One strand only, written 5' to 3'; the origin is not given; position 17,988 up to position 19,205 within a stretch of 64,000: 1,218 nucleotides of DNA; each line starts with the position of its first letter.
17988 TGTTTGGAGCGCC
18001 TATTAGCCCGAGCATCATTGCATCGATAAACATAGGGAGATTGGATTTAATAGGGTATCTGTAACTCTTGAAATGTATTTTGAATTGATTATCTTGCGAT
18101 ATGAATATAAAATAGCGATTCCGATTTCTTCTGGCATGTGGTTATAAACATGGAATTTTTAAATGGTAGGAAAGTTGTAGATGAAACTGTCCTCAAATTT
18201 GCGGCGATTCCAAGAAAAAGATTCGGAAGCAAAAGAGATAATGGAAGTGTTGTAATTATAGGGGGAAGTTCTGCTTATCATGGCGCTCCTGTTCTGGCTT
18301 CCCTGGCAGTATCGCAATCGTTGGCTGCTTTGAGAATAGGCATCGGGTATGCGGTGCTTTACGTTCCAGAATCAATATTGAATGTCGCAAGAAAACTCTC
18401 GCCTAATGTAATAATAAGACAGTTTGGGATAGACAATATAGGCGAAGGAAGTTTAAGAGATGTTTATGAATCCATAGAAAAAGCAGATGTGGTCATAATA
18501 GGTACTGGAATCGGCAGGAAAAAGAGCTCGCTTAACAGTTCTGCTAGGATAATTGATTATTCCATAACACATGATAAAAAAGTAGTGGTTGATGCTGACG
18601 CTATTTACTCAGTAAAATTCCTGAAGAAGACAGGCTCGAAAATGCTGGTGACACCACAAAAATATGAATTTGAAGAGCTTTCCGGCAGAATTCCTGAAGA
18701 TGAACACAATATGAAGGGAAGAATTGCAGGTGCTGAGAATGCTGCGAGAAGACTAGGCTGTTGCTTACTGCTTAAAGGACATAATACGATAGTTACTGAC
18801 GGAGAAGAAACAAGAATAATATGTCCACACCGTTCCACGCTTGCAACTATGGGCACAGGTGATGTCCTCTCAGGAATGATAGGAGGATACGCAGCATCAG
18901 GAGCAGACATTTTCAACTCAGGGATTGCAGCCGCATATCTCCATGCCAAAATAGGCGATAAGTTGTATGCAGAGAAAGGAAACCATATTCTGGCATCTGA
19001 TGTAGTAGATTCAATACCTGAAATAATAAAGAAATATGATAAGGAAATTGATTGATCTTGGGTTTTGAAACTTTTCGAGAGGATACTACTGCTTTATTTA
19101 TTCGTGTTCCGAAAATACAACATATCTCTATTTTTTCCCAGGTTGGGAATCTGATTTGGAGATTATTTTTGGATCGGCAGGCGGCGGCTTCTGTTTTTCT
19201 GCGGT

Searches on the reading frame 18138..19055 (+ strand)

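Call 58: search_protein_families(library=pfam, proteins=[window:18138-19055:+], max_evalue=0.01)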
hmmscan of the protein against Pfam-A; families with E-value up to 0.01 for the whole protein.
window:18138-19055:+ (305 aa): 3 families
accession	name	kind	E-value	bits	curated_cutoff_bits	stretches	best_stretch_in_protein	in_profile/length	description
PF01256.23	Carb_kinase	-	4.7e-40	138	27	1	38-294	1-241/242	NAD(P)H-hydrate dehydratase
PF08543.17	Phos_pyr_kin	-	1.3e-06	28.5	27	1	168-282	120-242/246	Phosphomethylpyrimidine kinase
PF02110.20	HK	-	0.003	17.4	27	1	195-282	140-228/247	Hydroxyethylthiazole kinase family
